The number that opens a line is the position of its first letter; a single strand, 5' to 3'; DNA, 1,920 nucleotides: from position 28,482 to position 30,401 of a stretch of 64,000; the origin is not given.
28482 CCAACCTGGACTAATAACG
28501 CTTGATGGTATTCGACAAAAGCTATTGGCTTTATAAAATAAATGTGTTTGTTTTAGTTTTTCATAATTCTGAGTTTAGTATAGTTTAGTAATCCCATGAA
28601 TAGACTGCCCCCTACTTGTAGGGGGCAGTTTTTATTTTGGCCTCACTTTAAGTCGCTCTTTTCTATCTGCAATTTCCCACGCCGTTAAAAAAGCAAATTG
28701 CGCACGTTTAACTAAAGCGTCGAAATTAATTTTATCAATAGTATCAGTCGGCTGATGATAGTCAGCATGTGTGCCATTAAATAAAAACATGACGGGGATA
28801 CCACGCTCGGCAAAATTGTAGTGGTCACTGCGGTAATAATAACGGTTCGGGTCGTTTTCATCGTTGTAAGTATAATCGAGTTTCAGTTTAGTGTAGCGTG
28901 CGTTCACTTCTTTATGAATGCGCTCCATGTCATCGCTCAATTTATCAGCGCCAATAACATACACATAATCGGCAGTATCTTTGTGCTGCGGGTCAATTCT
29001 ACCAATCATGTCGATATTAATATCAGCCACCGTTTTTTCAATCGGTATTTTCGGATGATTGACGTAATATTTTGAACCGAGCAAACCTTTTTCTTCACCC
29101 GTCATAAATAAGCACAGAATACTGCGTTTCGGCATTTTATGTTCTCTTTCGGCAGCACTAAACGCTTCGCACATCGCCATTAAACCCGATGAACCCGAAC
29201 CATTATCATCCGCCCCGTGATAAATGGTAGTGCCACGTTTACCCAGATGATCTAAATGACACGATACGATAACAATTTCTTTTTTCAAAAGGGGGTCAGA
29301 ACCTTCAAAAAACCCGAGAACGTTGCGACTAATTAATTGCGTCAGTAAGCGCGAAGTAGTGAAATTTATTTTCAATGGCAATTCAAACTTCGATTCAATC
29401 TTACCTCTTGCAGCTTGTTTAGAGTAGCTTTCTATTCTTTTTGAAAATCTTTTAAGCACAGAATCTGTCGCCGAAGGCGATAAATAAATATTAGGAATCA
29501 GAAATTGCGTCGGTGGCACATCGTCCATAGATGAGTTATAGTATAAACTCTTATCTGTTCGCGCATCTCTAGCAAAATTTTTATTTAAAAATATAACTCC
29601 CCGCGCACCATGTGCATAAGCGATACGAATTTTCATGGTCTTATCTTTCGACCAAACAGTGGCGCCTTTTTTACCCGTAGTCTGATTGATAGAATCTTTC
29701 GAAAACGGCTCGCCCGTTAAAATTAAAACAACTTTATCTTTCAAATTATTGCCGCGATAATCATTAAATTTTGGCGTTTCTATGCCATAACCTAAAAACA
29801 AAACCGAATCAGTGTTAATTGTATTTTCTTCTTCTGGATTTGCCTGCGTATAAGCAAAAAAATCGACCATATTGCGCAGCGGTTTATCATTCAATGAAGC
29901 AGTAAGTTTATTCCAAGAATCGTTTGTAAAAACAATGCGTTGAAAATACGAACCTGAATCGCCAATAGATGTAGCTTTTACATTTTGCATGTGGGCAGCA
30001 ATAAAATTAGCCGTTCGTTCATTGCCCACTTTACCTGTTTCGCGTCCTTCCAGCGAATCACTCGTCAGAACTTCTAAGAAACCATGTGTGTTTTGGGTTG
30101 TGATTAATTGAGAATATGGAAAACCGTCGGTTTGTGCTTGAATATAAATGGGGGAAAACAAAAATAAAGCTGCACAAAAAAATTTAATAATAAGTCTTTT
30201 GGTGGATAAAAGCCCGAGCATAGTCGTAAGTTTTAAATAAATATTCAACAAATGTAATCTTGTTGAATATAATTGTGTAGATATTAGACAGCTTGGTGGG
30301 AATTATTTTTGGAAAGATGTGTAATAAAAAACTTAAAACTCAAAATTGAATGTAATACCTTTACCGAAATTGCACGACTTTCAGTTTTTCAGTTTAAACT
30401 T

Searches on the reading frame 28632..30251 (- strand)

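Call 48: search_protein_families(library=pfam, proteins=[window:28632-30251:-], max_evalue=0.1)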
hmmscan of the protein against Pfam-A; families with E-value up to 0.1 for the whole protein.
window:28632-30251:- (539 aa): 3 families
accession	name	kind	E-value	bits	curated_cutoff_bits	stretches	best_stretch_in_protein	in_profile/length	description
PF04389.22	Peptidase_M28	-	1.5e-40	139.4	21.3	1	310-518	1-187/193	Peptidase family M28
PF01546.33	Peptidase_M20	-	0.00023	21.6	24.6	1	355-515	38-195/206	Peptidase family M20/M25/M40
PF02225.27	PA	-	0.0088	16.6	23.9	1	163-232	16-63/95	PA domain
